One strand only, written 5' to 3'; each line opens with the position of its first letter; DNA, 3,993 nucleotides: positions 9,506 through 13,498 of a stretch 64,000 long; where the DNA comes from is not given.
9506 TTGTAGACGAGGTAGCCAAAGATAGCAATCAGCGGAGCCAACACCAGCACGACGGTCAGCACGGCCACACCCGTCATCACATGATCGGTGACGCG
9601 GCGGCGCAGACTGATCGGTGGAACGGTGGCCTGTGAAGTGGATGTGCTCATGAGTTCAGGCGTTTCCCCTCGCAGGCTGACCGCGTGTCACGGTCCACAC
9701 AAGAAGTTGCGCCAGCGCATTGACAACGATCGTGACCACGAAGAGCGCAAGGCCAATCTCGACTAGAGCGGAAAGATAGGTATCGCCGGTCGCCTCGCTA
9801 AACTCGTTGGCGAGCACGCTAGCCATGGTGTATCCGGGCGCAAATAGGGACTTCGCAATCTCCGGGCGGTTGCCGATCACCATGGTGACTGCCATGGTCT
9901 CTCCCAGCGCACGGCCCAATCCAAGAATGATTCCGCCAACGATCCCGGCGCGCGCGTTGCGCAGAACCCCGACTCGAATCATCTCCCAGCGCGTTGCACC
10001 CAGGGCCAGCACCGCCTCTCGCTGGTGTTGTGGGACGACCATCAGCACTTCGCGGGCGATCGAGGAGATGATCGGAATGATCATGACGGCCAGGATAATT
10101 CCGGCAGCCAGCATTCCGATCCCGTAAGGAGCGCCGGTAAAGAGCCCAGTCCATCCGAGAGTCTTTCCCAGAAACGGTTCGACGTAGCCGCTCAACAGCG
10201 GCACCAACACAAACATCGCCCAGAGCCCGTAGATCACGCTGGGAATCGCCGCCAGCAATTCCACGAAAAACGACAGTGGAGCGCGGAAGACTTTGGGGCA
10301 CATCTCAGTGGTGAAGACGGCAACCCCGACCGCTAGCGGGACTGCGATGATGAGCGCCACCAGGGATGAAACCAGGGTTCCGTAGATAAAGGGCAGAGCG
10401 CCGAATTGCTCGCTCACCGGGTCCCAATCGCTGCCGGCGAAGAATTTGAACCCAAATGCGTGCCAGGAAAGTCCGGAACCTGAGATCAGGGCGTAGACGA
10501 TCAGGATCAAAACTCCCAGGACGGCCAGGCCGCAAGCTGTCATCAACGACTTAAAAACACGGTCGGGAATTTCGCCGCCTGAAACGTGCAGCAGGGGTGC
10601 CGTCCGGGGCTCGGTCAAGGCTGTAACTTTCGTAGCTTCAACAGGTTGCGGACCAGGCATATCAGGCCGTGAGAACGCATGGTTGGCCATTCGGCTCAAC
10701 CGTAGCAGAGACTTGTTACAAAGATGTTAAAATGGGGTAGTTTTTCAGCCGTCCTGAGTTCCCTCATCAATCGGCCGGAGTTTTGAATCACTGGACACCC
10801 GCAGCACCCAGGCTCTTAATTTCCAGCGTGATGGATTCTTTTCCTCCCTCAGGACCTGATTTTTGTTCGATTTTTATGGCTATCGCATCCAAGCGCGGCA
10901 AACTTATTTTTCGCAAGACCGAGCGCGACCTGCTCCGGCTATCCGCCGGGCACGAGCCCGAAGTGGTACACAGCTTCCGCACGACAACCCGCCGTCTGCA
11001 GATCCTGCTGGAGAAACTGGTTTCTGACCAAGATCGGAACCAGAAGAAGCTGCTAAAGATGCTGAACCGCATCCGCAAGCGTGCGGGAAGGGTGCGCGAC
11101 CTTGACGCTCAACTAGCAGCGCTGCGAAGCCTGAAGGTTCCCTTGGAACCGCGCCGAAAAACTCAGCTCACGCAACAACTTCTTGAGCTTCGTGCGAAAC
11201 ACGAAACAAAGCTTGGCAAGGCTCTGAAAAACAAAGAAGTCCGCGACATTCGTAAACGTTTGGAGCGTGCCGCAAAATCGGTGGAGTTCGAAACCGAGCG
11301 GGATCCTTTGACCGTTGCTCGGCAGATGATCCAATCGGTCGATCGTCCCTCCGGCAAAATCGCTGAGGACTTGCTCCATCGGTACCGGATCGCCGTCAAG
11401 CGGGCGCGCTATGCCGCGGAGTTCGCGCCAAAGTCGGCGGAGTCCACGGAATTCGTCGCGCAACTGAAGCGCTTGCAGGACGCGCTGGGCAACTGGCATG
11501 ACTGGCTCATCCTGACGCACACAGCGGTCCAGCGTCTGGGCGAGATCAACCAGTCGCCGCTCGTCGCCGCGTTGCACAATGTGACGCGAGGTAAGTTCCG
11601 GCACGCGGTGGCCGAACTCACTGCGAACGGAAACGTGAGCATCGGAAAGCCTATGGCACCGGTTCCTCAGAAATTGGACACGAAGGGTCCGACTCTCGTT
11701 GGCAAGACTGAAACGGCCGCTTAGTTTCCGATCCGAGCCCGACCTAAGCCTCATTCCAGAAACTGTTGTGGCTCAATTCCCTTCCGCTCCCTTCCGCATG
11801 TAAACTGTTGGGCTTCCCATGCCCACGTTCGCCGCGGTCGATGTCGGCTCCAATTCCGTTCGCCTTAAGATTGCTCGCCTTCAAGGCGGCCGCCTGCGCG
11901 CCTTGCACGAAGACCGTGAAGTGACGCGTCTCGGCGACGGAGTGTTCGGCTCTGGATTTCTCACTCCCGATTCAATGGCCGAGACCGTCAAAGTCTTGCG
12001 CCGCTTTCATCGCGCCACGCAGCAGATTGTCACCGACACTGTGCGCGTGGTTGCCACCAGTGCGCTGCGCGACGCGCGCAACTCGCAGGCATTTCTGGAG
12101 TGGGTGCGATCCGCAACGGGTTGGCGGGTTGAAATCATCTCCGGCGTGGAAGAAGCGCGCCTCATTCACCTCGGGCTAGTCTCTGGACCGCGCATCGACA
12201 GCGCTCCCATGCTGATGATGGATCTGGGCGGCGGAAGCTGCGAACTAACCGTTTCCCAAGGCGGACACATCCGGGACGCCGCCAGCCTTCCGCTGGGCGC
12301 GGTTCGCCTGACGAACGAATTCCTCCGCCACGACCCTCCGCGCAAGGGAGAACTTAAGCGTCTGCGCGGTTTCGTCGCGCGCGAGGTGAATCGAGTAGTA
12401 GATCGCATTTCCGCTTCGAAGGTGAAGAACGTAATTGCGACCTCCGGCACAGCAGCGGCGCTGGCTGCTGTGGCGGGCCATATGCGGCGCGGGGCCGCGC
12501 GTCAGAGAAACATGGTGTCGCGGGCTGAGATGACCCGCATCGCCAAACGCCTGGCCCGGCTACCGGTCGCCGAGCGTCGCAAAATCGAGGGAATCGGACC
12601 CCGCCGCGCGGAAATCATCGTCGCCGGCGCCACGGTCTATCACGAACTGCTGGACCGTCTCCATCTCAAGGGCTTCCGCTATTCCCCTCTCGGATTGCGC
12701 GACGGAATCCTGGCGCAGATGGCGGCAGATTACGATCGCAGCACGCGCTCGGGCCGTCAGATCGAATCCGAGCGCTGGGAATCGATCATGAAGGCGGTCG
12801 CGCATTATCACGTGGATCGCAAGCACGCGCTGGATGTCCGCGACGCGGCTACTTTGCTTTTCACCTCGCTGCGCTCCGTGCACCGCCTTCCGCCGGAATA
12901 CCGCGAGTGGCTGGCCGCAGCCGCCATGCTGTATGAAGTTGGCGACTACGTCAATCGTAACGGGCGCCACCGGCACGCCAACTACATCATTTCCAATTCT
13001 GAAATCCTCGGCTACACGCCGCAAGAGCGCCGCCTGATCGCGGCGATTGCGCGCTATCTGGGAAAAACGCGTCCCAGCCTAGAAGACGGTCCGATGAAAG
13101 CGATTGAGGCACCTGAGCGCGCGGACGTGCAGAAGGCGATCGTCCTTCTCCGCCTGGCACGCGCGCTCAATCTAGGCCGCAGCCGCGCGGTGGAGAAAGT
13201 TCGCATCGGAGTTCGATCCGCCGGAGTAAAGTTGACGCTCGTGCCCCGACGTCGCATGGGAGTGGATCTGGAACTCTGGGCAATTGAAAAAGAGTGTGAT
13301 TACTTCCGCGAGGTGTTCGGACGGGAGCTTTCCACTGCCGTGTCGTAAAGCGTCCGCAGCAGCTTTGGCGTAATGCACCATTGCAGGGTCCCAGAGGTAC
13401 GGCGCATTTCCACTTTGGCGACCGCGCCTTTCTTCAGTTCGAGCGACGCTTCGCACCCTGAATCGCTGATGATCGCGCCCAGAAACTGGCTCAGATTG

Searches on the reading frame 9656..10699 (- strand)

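Call 48: search_protein_families(library=pfam, proteins=[window:9656-10699:-], max_evalue=0.001)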
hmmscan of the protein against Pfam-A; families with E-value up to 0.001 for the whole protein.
window:9656-10699:- (347 aa): 1 family
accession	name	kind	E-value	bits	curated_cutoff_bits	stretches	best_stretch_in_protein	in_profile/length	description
PF00528.27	BPD_transp_1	-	6.3e-15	55.8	26.4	1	127-333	5-178/184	Binding-protein-dependent transport system inner membrane component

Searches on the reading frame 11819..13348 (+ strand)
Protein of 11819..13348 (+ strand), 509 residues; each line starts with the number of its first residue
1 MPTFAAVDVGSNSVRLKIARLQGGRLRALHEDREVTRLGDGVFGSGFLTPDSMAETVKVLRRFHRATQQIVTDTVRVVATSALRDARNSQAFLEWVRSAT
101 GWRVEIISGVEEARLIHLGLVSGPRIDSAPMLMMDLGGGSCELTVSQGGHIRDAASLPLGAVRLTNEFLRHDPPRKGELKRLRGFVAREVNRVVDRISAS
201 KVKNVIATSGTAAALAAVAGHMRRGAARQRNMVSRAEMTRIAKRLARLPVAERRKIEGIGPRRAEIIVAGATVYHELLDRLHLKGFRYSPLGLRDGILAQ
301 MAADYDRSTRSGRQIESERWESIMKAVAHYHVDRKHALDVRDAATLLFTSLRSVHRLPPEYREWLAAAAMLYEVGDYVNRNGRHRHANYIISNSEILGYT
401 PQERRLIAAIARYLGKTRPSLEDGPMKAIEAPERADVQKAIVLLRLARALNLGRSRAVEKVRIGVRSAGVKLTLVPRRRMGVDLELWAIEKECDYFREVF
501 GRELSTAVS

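Call 48: search_protein_families(library=pfam, proteins=[window:11819-13348:+], max_evalue=0.001)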
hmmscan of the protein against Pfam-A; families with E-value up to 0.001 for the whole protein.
window:11819-13348:+ (509 aa): 3 families
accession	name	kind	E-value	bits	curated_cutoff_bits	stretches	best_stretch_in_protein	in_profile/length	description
PF02541.22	Ppx-GppA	-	1.2e-63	215.7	27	1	18-302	2-282/285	Ppx/GppA phosphatase family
PF21447.3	Ppx-GppA_III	-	6.2e-27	95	27.3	1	319-473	2-155/177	Ppx/GppA phosphatase, domain III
PF24391.1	HD-CE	-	0.00077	19.7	27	0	316-457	74-192/263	HD-CE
